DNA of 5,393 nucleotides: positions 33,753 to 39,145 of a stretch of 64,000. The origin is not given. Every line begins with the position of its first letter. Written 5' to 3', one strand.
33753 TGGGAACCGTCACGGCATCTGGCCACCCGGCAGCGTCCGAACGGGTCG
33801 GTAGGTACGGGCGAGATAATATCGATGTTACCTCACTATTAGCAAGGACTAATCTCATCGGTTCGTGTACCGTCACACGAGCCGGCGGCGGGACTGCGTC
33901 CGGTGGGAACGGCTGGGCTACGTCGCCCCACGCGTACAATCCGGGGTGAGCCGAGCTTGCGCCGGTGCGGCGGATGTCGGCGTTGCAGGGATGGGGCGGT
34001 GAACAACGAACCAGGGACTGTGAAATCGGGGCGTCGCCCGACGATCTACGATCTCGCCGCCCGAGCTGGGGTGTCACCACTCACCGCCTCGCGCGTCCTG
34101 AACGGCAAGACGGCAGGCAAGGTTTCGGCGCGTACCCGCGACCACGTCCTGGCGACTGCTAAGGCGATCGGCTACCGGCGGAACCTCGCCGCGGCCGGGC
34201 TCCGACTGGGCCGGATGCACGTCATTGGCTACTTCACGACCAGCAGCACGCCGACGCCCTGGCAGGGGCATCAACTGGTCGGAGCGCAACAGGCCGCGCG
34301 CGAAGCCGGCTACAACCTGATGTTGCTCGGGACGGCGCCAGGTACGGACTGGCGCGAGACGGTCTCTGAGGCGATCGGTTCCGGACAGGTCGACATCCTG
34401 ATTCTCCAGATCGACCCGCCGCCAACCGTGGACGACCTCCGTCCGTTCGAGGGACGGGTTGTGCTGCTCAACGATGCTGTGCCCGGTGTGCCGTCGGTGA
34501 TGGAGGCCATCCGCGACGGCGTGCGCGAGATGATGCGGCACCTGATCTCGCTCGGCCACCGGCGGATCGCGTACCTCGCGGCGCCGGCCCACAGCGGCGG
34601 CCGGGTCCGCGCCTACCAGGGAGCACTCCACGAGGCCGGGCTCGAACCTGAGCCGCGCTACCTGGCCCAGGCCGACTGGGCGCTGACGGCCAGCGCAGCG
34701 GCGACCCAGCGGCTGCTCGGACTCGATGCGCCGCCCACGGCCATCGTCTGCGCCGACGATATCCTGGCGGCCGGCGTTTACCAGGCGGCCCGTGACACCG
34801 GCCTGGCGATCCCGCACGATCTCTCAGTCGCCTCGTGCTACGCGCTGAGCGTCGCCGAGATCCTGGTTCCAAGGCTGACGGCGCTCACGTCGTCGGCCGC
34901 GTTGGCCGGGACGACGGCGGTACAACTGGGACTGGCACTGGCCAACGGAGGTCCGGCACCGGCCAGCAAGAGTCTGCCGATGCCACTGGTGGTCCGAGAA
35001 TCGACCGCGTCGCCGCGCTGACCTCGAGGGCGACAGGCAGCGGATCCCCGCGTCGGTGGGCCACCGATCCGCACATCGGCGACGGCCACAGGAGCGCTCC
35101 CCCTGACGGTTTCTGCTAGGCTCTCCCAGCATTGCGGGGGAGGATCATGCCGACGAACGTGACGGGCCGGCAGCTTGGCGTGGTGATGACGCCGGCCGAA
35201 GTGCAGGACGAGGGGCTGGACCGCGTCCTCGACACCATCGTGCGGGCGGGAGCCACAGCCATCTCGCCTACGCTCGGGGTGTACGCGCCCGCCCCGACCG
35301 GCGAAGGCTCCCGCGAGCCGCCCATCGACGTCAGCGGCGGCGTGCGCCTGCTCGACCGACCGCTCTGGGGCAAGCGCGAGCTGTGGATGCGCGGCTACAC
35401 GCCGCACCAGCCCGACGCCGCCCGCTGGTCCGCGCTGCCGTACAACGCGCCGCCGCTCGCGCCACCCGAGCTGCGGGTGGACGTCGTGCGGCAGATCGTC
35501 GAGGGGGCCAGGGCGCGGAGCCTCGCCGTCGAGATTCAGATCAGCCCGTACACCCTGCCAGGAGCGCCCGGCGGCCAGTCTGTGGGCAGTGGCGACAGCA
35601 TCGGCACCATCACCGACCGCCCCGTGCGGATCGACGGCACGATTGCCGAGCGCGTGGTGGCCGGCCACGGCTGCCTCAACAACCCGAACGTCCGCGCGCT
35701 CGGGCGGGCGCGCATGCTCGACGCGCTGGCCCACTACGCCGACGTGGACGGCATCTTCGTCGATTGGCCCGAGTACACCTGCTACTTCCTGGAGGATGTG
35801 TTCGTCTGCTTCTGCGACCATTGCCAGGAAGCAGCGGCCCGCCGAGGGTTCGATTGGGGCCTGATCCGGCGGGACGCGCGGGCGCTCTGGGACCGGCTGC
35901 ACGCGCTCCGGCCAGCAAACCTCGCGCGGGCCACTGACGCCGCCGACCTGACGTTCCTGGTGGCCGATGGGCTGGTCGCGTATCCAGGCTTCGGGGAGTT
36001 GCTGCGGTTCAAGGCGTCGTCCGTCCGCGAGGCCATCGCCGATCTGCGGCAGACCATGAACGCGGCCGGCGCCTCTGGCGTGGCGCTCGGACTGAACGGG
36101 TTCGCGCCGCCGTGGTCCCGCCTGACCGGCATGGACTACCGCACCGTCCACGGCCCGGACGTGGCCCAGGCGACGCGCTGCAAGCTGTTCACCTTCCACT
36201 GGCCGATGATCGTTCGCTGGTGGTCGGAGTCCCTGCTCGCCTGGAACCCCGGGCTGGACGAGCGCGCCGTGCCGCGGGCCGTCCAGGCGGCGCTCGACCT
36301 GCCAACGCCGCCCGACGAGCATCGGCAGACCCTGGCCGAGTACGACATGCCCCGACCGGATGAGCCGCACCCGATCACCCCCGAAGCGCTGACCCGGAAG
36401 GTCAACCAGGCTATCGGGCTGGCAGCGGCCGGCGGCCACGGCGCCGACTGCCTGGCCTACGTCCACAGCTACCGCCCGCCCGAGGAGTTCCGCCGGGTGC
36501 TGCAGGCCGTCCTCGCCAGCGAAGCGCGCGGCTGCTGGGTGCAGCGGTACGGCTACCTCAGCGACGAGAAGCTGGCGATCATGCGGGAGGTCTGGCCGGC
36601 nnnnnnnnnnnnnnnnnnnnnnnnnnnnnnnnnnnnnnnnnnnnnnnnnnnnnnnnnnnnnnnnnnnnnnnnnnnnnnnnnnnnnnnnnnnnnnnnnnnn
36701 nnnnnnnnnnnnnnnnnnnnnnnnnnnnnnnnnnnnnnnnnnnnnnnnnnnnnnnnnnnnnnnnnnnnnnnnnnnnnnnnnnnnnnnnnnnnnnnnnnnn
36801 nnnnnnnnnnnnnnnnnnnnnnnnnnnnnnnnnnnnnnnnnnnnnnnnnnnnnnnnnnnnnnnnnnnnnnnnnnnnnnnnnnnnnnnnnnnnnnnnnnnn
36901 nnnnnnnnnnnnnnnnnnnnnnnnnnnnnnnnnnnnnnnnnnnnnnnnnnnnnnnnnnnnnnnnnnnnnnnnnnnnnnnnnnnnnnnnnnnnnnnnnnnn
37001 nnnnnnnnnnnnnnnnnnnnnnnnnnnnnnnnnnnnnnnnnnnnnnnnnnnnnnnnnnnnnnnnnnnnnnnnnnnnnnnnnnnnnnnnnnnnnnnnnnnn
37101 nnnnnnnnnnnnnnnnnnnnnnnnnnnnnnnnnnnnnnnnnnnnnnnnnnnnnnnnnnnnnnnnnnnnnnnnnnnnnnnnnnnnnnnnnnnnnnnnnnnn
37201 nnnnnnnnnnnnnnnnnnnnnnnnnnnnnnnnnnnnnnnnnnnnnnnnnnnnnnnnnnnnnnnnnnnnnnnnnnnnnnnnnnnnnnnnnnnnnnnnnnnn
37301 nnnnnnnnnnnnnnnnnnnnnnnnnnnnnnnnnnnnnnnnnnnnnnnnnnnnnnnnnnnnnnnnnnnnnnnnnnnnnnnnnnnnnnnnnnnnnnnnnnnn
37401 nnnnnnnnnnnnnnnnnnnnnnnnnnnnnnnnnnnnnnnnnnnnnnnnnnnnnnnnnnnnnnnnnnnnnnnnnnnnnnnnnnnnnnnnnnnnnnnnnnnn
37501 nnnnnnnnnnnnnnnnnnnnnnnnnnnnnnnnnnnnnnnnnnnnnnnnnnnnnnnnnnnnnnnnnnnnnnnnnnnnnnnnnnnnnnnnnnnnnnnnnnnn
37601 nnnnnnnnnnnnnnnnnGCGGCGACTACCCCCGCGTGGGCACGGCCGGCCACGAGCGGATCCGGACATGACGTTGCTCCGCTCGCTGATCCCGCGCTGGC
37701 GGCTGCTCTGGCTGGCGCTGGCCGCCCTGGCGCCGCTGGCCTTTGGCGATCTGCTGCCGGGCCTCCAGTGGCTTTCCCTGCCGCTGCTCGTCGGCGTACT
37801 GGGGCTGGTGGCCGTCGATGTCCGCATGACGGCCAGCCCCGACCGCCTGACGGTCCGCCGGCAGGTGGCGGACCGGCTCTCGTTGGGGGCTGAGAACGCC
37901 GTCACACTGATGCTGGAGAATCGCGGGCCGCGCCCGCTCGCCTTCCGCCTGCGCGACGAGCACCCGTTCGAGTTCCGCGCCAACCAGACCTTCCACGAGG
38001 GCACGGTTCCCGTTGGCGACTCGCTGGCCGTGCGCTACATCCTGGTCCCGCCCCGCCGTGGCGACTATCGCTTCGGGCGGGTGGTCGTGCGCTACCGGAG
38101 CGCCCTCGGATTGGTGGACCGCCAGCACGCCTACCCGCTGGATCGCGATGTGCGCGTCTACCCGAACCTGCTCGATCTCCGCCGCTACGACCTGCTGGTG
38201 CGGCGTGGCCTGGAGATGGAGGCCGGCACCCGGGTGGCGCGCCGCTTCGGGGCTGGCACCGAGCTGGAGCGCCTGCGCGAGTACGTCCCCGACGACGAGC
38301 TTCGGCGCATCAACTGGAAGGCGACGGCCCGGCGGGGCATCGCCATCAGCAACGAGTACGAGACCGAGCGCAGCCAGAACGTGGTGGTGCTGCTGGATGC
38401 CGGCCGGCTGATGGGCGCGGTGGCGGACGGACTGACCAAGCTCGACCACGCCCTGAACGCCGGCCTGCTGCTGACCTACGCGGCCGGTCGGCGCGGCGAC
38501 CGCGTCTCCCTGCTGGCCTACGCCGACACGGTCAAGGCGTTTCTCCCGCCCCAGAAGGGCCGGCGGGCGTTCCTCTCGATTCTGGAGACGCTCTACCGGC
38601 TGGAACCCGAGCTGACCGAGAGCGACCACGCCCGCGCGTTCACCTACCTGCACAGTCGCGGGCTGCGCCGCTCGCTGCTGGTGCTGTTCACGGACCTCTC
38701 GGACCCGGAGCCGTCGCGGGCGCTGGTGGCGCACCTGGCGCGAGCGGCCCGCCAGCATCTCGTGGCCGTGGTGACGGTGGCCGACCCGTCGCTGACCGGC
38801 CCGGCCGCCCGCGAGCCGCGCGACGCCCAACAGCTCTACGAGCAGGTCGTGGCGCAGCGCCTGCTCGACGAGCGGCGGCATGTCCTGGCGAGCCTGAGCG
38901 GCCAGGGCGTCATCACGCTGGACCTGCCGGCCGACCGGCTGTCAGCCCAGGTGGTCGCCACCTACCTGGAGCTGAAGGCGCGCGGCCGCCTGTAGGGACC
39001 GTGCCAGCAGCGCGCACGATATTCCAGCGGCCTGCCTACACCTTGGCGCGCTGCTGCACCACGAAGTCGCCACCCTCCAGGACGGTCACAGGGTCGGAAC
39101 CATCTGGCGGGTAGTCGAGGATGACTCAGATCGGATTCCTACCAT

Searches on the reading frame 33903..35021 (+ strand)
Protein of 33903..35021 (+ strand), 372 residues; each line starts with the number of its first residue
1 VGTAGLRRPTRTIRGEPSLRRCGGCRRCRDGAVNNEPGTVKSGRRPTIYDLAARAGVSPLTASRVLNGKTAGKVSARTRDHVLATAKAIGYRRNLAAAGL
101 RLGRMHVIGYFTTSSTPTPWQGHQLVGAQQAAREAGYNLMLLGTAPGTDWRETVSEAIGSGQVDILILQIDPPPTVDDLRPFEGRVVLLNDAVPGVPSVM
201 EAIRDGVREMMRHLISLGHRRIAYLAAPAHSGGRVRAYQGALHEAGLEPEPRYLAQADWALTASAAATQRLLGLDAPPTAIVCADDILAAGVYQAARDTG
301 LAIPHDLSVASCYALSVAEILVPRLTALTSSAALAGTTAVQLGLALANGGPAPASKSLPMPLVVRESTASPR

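Call 51: search_protein_families(library=pfam, proteins=[window:33903-35021:+], max_evalue=0.0001)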
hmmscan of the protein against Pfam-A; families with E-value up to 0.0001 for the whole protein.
window:33903-35021:+ (372 aa): 3 families
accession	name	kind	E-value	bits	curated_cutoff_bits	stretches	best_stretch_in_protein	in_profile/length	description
PF13377.12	Peripla_BP_3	-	2.1e-32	113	26.5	1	212-368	2-167/167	Periplasmic binding protein-like domain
PF00532.27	Peripla_BP_1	-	1e-19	71.5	22.2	1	117-331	12-245/281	Periplasmic binding proteins and sugar binding domain of LacI family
PF00356.27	LacI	-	5.2e-13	49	27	1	47-94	1-46/46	Bacterial regulatory proteins, lacI family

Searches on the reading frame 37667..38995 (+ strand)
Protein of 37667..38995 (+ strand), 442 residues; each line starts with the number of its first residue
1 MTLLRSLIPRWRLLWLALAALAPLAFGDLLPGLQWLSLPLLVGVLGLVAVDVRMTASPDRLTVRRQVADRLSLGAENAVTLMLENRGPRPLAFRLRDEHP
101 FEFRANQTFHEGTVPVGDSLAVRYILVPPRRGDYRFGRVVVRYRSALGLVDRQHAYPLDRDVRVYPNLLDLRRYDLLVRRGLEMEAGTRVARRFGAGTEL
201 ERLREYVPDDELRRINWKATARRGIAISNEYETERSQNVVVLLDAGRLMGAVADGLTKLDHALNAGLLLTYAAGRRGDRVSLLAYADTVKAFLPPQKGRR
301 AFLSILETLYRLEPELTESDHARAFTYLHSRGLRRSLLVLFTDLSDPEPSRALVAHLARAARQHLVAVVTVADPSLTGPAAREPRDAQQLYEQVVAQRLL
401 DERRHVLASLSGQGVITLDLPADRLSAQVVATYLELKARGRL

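Call 39: search_protein_families(library=pfam, proteins=[window:37667-38995:+], max_evalue=0.0001)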
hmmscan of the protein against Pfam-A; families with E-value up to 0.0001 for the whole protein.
window:37667-38995:+ (442 aa): 2 families
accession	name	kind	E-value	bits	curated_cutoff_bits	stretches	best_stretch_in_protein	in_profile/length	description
PF01882.25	DUF58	-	1e-29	103.8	23.4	1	203-374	2-171/216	Protein of unknown function DUF58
PF13519.12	VWA_2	-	8.1e-08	33.3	27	1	239-343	1-105/107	von Willebrand factor type A domain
